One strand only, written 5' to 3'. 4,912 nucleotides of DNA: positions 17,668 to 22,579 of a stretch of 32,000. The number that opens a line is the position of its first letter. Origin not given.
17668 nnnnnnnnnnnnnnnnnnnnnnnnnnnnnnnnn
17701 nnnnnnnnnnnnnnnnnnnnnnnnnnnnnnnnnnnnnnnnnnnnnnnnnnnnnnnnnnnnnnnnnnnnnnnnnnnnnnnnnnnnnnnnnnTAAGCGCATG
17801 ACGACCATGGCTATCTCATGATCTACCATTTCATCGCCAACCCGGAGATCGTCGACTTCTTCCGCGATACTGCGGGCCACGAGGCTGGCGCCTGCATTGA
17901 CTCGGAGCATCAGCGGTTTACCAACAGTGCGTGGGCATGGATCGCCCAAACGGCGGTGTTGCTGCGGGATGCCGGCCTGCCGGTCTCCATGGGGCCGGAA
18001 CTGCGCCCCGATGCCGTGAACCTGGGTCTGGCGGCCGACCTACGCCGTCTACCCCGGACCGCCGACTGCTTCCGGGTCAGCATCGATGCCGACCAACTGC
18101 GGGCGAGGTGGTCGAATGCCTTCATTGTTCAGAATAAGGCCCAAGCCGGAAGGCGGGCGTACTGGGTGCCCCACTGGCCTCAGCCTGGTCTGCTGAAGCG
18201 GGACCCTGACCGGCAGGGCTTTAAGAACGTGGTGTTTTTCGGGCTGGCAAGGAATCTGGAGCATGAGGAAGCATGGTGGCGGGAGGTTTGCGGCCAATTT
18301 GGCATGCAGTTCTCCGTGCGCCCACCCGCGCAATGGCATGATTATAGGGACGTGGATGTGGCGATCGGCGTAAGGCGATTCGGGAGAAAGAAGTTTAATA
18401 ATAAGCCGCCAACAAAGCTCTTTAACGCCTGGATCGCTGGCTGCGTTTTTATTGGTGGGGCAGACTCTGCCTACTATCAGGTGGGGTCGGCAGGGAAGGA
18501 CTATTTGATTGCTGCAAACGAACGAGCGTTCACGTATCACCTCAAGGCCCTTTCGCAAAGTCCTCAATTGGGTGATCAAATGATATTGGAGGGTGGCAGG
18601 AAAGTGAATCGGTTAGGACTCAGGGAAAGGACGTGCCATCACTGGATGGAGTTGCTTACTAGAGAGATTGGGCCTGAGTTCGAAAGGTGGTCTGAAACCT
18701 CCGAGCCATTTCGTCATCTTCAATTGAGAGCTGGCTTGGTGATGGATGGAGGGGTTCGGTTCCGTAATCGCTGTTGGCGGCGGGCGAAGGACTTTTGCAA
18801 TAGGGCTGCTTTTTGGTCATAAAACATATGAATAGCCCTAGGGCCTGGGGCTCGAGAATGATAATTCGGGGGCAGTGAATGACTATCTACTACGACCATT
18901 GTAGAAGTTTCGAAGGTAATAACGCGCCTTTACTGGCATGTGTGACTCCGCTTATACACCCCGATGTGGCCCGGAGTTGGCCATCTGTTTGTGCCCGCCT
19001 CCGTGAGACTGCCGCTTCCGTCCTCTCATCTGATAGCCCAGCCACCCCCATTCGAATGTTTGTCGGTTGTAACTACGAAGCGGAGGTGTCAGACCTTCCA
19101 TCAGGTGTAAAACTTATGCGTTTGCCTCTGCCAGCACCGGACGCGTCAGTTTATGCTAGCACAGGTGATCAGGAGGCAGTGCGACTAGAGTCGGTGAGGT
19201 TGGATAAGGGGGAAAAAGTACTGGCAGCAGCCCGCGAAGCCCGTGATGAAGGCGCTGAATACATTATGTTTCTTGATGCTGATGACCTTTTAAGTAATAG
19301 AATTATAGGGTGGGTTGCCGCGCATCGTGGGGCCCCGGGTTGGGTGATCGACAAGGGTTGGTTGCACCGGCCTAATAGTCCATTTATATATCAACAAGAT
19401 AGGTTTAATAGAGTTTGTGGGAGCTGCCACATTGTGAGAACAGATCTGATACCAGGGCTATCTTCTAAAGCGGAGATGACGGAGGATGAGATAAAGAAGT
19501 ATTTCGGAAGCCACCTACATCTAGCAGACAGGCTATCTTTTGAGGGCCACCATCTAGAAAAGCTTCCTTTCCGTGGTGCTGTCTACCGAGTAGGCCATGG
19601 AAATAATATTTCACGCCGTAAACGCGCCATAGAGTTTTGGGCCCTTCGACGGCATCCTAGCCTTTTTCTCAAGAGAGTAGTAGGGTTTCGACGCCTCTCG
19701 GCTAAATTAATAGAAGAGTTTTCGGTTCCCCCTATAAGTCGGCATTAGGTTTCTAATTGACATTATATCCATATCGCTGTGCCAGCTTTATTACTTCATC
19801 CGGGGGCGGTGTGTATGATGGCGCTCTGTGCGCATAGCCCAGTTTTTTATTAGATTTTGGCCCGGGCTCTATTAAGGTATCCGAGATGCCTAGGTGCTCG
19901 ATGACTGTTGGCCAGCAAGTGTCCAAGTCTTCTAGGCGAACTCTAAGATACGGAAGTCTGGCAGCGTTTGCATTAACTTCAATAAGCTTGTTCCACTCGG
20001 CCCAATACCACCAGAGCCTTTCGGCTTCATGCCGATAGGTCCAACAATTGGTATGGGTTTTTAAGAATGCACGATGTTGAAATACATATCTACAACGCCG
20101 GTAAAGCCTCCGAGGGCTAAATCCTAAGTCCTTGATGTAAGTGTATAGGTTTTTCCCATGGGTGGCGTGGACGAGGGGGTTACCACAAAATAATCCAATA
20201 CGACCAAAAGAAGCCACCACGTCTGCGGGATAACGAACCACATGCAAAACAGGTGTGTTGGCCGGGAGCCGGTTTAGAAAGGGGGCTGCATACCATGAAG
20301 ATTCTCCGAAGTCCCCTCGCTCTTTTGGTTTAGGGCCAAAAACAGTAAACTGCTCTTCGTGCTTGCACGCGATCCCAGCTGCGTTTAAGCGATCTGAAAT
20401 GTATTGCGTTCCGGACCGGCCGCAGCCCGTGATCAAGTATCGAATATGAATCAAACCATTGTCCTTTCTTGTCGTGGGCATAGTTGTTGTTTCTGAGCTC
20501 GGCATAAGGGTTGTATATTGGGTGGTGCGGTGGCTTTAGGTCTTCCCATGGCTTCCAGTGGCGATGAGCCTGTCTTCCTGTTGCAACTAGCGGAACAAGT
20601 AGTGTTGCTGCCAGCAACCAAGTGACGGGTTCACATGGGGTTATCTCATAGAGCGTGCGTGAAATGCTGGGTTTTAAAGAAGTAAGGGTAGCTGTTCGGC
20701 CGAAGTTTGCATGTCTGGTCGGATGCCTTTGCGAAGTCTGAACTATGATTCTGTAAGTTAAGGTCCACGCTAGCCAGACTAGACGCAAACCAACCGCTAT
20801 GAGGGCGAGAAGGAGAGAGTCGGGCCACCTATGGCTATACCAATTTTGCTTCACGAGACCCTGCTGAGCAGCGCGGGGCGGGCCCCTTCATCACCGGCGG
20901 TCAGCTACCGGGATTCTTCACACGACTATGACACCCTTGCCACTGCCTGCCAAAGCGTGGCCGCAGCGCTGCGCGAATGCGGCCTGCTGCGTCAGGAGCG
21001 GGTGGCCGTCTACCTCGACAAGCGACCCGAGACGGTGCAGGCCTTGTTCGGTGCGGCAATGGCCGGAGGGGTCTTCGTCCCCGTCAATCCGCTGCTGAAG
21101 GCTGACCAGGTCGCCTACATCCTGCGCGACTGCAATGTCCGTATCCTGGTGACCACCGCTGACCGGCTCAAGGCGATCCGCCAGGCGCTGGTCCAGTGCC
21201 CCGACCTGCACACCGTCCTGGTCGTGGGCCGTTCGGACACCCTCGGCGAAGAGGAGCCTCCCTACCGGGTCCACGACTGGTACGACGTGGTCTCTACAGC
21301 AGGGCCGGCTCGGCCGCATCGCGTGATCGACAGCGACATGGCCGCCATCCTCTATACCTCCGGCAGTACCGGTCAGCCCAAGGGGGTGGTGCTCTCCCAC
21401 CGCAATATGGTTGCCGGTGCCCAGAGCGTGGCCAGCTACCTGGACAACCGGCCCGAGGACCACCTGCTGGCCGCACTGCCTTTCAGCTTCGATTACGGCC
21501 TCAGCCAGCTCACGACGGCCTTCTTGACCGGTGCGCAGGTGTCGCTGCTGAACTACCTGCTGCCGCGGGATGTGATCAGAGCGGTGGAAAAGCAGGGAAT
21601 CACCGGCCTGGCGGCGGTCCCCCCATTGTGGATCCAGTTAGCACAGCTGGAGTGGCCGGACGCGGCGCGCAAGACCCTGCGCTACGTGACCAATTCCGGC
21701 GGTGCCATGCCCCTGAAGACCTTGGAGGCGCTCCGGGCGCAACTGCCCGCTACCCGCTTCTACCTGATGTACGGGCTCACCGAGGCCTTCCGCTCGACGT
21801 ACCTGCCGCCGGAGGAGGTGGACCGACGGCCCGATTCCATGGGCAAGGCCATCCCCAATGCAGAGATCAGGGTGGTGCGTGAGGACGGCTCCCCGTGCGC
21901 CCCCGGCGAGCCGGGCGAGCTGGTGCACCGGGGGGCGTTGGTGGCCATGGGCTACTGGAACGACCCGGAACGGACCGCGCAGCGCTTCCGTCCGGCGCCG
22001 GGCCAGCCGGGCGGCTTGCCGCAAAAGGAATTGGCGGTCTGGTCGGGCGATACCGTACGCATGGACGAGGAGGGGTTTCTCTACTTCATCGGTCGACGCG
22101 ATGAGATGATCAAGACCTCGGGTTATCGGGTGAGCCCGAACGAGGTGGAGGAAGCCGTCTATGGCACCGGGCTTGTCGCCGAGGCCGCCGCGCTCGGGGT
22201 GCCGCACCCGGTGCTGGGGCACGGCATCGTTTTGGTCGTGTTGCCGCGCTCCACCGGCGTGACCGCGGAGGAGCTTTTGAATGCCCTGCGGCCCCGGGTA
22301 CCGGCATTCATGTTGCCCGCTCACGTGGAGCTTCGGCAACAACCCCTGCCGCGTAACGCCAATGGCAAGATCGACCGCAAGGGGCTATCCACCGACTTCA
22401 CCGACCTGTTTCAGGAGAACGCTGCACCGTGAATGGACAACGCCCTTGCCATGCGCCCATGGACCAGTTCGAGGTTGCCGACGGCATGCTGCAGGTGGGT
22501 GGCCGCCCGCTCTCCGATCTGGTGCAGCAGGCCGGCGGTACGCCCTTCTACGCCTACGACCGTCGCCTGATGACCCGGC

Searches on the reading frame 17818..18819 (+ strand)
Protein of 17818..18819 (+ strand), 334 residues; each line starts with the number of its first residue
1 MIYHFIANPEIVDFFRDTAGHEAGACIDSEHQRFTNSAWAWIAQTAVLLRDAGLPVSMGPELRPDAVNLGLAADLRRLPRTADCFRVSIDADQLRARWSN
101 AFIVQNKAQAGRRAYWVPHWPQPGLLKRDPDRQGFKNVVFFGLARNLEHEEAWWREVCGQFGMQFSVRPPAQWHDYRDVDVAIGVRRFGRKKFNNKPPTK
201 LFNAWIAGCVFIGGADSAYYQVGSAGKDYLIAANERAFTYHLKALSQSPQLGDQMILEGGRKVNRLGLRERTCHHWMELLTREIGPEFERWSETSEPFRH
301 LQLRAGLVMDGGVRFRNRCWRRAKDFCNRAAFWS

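Call 8: search_protein_families(library=pfam, proteins=[window:17818-18819:+], max_evalue=0.01)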
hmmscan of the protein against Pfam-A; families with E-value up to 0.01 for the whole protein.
window:17818-18819:+ (334 aa): 1 family
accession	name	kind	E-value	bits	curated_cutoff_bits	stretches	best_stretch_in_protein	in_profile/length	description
PF13524.12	Glyco_trans_1_2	-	0.0011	19.4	25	1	175-280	43-142/144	Glycosyl transferase-like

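Call 9: search_protein_families(library=ncbifam, proteins=[window:17818-18819:+], max_evalue=0.01)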
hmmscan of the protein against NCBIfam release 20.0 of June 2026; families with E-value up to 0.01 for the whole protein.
window:17818-18819:+ (334 aa): 0 families

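Call 75: search_protein_families(library=pfam, proteins=[window:17818-18819:+], max_evalue=0.01)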
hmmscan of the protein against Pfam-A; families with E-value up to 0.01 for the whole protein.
window:17818-18819:+ (334 aa): 1 family
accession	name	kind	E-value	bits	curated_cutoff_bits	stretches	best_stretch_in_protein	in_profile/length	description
PF13524.12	Glyco_trans_1_2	-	0.0011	19.4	25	1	175-280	43-142/144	Glycosyl transferase-like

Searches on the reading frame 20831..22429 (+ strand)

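Call 13: search_protein_families(library=ncbifam, proteins=[window:20831-22429:+], max_evalue=0.001)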
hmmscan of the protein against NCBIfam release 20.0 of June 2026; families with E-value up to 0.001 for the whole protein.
window:20831-22429:+ (533 aa): 107 families (the best 25 are shown)
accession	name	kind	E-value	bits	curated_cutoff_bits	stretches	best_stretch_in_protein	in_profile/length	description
TIGR03098.1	ligase_PEP_1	hypoth_equivalog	1.5e-238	792.5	592.35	1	6-520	1-515/517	acyl-CoA ligase (AMP-forming), exosortase A system-associated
NF004837.0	PRK06187.1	subfamily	4.3e-95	319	476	1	4-525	7-524/531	long-chain-fatty-acid--CoA ligase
NF006182.0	PRK08316.1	subfamily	1.4e-92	310.9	663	1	8-527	14-521/523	fatty acyl-CoA synthetase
TIGR01733.1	AA-adenyl-dom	subfamily_domain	5.9e-81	272.4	317.4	1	33-453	2-408/409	amino acid adenylation domain-containing protein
NF005702.0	PRK07514.1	subfamily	3e-71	240.3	558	1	15-528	13-505/506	malonyl-CoA synthase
NF006181.0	PRK08314.1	subfamily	8.3e-68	229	705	1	7-518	26-549/563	long-chain-fatty-acid--CoA ligase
NF004808.0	PRK06155.1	equivalog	1.5e-62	211.7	722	1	10-519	26-518/542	ATP-dependent acyl-CoA ligase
NF005801.1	PRK07656.1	equivalog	8.3e-62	209.4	657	1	10-517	6-497/500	FadD3 family acyl-CoA ligase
NF004114.0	PRK05605.1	equivalog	3.2e-61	207.3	766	2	161-522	214-568/575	long-chain-fatty-acid--CoA ligase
NF004511.1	PRK05852.1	equivalog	2.2e-58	198.1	650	1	13-523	7-504/505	FadD7 family fatty acid--CoA ligase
NF009233.0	PRK12583.1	subfamily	2.8e-58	197.7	832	1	9-516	22-543/558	fatty acid CoA ligase family protein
NF004282.0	PRK05691.1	subfamily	1.8e-57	193.5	4090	1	6-520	1132-1623/4334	non-ribosomal peptide synthase/polyketide synthase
NF005857.1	PRK07786.1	exception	7e-56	189.8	733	1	18-522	22-511/513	fatty-acid--CoA ligase FadD5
NF005714.0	PRK07529.1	subfamily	2e-55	188.3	632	1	9-522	34-575/640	acyl-CoA synthetase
NF004797.0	PRK06145.1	equivalog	2e-55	188.1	850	1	13-521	10-493/499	acyl-CoA synthetase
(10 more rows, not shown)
